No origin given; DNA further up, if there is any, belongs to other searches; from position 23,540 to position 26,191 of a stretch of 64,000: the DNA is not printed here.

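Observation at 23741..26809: Orphan, divergent FlaI/VirB11-class ATPase (783 aa) placed beside a membrane-anchored SNase nuclease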

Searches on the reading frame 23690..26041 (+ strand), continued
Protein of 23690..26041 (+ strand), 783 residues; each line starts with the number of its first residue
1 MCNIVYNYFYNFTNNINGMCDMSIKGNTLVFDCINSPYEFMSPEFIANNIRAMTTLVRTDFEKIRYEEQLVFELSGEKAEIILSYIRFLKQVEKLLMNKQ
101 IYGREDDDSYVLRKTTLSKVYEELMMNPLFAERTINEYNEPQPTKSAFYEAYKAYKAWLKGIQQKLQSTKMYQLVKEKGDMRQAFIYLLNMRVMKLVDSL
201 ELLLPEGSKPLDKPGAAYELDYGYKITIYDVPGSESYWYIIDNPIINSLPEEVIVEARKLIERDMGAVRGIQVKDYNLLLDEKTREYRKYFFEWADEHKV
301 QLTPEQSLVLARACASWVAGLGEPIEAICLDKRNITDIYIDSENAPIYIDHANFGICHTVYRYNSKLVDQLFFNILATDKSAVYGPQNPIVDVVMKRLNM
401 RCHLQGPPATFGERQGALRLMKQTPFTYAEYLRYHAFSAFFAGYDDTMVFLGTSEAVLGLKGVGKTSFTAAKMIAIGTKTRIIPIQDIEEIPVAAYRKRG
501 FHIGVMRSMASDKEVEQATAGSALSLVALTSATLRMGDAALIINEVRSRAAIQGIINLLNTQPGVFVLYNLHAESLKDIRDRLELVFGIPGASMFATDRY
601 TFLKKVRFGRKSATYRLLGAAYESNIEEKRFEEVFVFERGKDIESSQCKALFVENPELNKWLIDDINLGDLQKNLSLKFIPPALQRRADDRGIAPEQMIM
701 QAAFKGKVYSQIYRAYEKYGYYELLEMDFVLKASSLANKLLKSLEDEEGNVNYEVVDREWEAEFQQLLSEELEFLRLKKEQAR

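Call 57: find_encoding_contigs(protein=P0300, flank=7000, max_places=2)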
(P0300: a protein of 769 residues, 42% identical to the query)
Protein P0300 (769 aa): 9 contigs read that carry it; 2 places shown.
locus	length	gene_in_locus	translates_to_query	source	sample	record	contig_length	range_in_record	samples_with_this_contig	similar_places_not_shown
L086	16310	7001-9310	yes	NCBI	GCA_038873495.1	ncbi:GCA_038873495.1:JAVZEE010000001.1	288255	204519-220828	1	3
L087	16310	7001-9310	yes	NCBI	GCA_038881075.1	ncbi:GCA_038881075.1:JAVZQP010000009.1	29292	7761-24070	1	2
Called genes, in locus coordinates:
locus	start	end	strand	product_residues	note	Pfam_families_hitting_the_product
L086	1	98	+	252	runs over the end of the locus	PF01026:TatD_DNase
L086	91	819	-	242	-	-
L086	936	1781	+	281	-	-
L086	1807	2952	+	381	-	PF04055:Radical_SAM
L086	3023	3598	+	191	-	-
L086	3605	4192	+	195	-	-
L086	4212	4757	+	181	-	-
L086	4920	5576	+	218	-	PF01427:Peptidase_M15, PF02557:VanY (weak)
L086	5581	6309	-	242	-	-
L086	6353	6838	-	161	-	-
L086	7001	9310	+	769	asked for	PF00437:T2SSE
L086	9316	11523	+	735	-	-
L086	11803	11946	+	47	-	-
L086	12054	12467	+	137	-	-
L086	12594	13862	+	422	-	PF02457:DAC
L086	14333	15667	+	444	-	PF00753:Lactamase_B, PF12706:Lactamase_B_2, PF22505:RNase_J_b_CASP, PF07521:RMMBL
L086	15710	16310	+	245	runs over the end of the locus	-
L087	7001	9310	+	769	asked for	PF00437:T2SSE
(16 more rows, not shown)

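Call 58: find_encoding_contigs(protein=P0352, flank=7000, max_places=2)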
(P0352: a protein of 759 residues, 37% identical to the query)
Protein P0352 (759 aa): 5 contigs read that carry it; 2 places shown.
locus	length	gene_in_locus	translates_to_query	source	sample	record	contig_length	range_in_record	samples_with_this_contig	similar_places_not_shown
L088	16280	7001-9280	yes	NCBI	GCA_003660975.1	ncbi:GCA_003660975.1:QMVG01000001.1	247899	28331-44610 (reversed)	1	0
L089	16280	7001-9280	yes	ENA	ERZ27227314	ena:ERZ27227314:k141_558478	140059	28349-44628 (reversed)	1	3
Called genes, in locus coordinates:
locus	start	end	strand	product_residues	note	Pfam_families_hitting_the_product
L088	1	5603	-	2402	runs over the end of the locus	PF13620:CarboxypepD_reg (faint), PF11974:bMG3 (faint)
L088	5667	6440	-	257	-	-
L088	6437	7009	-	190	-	PF09721:Exosortase_EpsH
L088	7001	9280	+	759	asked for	PF00437:T2SSE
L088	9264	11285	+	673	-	-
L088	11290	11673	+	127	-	-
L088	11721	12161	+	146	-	-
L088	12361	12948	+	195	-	-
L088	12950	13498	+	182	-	-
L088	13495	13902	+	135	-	-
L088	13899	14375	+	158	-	-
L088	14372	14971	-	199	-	-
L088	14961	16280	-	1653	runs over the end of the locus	-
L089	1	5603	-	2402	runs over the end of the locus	PF13620:CarboxypepD_reg (faint), PF11974:bMG3 (faint)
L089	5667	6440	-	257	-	-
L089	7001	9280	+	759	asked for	PF00437:T2SSE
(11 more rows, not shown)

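Call 59: find_encoding_contigs(protein=P0342, flank=7000, max_places=2)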
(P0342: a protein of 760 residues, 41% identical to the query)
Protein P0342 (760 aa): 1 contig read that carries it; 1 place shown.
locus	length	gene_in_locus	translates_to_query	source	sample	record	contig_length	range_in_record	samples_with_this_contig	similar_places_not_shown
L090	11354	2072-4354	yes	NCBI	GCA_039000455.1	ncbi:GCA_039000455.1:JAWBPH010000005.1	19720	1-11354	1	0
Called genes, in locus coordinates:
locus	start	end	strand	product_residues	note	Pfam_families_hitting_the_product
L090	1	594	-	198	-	PF01568:Molydop_binding (weak), PF02359:CDC48_N (weak), PF02885:Glycos_trans_3N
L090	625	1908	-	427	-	PF02788:RuBisCO_large_N, PF00016:RuBisCO_large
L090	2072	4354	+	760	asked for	PF00437:T2SSE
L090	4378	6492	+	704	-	-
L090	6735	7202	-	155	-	PF24034:DUF7343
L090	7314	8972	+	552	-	PF08534:Redoxin (faint), PF00462:Glutaredoxin (weak)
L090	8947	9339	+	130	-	PF01597:GCV_H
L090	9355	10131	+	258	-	PF02596:DUF169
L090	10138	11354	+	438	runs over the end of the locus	PF01134:GIDA (faint), PF01262:AlaDh_PNT_C (faint), PF07992:Pyr_redox_2, PF13738:Pyr_redox_3, PF00070:Pyr_redox, PF02737:3HCDH_N (weak), PF03721:UDPG_MGDP_dh_N (weak), PF02852:Pyr_redox_dim, +5 more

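Call 64: find_encoding_contigs(protein=P0144, flank=7000, max_places=1)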
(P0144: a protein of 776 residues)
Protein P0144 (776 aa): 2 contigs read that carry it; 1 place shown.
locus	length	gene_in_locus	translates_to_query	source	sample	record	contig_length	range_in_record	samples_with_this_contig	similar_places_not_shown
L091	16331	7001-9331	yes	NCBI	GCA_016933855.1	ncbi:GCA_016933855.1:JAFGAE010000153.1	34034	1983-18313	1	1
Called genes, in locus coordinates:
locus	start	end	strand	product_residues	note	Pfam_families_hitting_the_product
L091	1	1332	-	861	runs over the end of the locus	PF00270:DEAD, PF04851:ResIII, PF00271:Helicase_C, PF19306:WHD_Lhr, PF08494:DEAD_assoc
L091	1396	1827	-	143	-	PF00571:CBS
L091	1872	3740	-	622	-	PF00270:DEAD (weak), PF04851:ResIII (faint), PF06733:DEAD_2, PF13307:Helicase_C_2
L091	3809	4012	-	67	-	-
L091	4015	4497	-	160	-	PF04008:Adenosine_kin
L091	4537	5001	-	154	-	PF23956:DUF7285 (weak)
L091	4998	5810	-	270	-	PF00932:LTD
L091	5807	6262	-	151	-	-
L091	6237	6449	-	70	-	-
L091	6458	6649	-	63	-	-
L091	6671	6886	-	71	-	-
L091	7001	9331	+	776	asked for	PF00437:T2SSE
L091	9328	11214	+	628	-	PF00482:T2SSF (weak)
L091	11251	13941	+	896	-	PF18895:T4SS_pilin (weak)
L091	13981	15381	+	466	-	PF00890:FAD_binding_2 (faint), PF01134:GIDA (faint), PF01266:DAO (faint), PF03486:HI0933_like (faint), PF07992:Pyr_redox_2 (weak), PF13738:Pyr_redox_3 (faint), PF07992:Pyr_redox_2 (weak), PF21688:FAD-depend_C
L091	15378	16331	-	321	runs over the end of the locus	PF02540:NAD_synthase, PF00733:Asn_synthase (faint), PF00958:GMP_synt_C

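Call 65: find_encoding_contigs(protein=P0136, flank=7000, max_places=1)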
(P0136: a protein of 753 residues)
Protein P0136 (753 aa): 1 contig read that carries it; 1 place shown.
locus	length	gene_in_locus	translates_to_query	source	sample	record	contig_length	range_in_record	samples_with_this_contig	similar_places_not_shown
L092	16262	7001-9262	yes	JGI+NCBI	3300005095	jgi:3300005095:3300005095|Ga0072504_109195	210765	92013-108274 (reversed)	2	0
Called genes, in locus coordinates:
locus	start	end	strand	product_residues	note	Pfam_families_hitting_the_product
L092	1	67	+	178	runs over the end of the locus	PF01443:Viral_helicase1 (faint), PF03266:NTPase_1, PF13238:AAA_18 (faint), PF13401:AAA_22 (weak)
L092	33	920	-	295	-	PF00557:Peptidase_M24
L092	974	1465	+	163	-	PF23991:DUF7310 (faint), PF04912:Dynamitin (weak), PF06825:HSBP1 (faint), PF10046:BLOC1_2 (faint)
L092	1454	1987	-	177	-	-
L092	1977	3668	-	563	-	-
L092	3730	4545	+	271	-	-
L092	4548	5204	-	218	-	-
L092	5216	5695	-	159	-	-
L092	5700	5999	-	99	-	-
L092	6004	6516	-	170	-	-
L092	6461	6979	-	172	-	-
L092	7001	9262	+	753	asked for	PF00437:T2SSE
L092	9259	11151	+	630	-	-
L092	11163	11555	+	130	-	-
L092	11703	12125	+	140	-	-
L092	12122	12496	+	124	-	-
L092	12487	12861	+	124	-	-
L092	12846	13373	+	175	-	-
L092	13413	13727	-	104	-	PF01849:NAC (weak), PF19026:UBA_HYPK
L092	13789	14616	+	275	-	PF05670:NFACT-R_1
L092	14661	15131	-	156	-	-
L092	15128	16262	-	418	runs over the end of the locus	PF05958:tRNA_U5-meth_tr, PF02475:TRM5-TYW2_MTfase (faint), PF05175:MTS (weak), PF13847:Methyltransf_31 (weak)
